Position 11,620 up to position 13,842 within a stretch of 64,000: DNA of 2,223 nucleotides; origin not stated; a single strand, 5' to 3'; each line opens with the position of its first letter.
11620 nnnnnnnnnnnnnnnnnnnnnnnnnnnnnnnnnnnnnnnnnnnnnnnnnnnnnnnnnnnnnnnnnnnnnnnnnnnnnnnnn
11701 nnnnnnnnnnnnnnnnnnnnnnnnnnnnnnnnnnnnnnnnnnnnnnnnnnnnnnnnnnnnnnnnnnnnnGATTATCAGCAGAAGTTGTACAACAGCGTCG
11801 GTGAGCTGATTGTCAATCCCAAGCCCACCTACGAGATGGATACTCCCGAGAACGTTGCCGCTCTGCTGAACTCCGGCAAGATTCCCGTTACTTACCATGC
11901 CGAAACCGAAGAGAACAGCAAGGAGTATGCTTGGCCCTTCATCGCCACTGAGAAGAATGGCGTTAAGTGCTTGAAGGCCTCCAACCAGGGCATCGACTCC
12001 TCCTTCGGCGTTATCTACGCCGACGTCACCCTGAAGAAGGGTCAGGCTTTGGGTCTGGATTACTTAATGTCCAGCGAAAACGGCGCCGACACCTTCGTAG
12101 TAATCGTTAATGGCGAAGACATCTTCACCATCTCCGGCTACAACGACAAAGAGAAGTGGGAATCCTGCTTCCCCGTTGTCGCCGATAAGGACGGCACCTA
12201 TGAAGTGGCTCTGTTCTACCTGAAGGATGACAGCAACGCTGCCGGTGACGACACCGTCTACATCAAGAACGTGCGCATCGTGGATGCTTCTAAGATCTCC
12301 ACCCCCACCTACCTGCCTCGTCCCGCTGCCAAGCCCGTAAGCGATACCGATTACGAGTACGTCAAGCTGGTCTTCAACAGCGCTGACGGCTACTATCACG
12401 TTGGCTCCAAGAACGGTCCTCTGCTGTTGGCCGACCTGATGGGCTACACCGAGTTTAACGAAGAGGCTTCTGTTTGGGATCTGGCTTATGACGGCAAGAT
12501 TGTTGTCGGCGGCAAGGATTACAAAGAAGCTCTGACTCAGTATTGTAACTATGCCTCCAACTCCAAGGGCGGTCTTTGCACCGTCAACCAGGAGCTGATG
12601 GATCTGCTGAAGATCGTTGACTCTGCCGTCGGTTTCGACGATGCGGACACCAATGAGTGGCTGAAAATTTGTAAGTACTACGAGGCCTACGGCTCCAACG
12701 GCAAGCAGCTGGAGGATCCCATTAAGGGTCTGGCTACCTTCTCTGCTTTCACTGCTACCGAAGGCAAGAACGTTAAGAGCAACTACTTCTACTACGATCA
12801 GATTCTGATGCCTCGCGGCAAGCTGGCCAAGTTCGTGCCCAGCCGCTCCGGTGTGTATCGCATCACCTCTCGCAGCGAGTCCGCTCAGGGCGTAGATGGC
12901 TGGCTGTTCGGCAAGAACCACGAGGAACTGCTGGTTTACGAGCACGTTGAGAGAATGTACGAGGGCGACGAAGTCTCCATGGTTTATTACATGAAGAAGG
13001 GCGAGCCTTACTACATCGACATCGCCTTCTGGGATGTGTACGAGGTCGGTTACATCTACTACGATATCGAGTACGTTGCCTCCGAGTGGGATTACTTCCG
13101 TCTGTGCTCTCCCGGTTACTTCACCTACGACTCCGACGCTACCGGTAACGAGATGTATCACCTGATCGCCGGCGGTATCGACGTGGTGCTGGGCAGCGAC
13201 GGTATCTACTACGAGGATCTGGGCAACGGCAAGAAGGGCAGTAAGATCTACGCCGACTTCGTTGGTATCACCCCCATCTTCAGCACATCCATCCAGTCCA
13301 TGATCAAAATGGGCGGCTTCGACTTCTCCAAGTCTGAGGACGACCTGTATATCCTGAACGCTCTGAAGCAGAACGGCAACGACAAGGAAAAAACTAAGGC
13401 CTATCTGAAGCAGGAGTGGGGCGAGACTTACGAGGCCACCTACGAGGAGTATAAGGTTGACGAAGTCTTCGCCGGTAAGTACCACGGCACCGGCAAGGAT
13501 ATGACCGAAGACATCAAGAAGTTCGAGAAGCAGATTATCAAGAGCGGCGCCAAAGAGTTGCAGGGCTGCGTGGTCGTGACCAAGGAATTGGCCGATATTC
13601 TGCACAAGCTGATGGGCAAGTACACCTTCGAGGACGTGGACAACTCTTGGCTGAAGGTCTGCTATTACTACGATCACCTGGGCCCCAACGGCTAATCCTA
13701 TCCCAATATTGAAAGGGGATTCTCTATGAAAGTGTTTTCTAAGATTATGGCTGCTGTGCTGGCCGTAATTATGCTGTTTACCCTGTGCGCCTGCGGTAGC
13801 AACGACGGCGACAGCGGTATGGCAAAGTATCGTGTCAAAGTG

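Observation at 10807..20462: Six-gene surface-protein island built around three ResA/TlpA-like thioredoxins fused to Ig-like domains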

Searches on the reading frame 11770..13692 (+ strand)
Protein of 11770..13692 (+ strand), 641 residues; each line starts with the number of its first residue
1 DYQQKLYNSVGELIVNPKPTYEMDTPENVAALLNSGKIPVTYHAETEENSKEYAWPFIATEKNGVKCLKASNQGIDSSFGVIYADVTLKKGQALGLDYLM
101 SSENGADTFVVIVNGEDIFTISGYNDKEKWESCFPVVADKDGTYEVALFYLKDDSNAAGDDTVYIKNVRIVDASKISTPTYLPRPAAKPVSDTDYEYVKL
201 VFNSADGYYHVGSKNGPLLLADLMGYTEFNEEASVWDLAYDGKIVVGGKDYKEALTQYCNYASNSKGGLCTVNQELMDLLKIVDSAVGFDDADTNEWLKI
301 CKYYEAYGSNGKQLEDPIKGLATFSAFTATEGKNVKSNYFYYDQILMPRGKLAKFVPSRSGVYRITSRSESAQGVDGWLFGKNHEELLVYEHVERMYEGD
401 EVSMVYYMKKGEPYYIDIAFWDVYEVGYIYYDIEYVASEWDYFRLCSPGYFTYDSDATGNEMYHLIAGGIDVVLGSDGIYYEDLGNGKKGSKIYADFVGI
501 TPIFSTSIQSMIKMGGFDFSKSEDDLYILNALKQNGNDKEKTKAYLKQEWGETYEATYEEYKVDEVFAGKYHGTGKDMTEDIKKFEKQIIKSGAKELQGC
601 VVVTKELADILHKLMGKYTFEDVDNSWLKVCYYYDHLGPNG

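Call 7: find_homologous_proteins(query=window:11770-13692:+)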
Query window:11770-13692:+ (641 aa): 2232 proteins with E <= 0.001 among 8000 candidates; the best 120 are listed.
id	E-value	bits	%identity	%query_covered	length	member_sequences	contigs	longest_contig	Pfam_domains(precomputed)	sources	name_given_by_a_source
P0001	0.0e+0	1471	100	100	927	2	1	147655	PF08534.17,PF13905.13,PF00578.28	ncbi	-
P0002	0.0e+0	1433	97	100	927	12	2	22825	PF08534.17,PF13905.13,PF00578.28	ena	-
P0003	0.0e+0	1363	92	100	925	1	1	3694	PF08534.17,PF13905.13,PF00578.28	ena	-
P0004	0.0e+0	1361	93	100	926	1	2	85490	PF08534.17,PF13905.13,PF00578.28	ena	-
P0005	0.0e+0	1319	88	100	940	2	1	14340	PF08534.17,PF13905.13,PF00578.28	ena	-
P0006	0.0e+0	1315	88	100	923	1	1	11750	PF08534.17,PF13905.13,PF00578.28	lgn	-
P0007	0.0e+0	1294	86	100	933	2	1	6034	PF08534.17,PF13905.13,PF00578.28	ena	-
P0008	0.0e+0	1294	87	100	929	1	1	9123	PF08534.17,PF13905.13,PF00578.28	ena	-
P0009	0.0e+0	1291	86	100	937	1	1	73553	PF08534.17,PF13905.13,PF00578.28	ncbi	-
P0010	0.0e+0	1282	86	100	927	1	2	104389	PF08534.17,PF13905.13,PF00578.28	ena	-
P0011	0.0e+0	1270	84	100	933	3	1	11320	PF08534.17,PF13905.13,PF00578.28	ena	-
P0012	0.0e+0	1269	84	100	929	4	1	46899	PF08534.17,PF13905.13,PF00578.28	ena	-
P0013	0.0e+0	1268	85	100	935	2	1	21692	PF08534.17,PF13905.13,PF00578.28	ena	-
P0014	0.0e+0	1264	85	100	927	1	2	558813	PF08534.17,PF13905.13,PF00578.28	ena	-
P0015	0.0e+0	1263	84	100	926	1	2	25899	PF08534.17,PF13905.13,PF00578.28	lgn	-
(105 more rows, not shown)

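Call 10: find_encoding_contigs(protein=P0001, flank=10000, max_places=3)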
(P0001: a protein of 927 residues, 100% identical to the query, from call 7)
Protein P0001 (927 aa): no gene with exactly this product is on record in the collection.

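Call 31: search_solved_structures(query=window:11770-13692:+, max_evalue=10)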
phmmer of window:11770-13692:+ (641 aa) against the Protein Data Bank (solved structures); distinct sequences matched with E-value up to 10: 0.

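Call 54: list_cluster_members(proteins=[P0001, P0121])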
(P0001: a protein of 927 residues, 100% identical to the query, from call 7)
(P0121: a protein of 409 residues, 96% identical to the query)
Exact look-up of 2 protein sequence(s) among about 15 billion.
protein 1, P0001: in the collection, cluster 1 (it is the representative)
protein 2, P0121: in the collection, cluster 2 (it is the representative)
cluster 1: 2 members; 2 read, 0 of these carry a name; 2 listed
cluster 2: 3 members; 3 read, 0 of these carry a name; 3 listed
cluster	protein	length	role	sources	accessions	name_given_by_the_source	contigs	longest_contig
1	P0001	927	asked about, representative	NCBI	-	-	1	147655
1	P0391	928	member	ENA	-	-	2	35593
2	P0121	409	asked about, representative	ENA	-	-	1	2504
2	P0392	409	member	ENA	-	-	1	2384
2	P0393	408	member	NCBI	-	-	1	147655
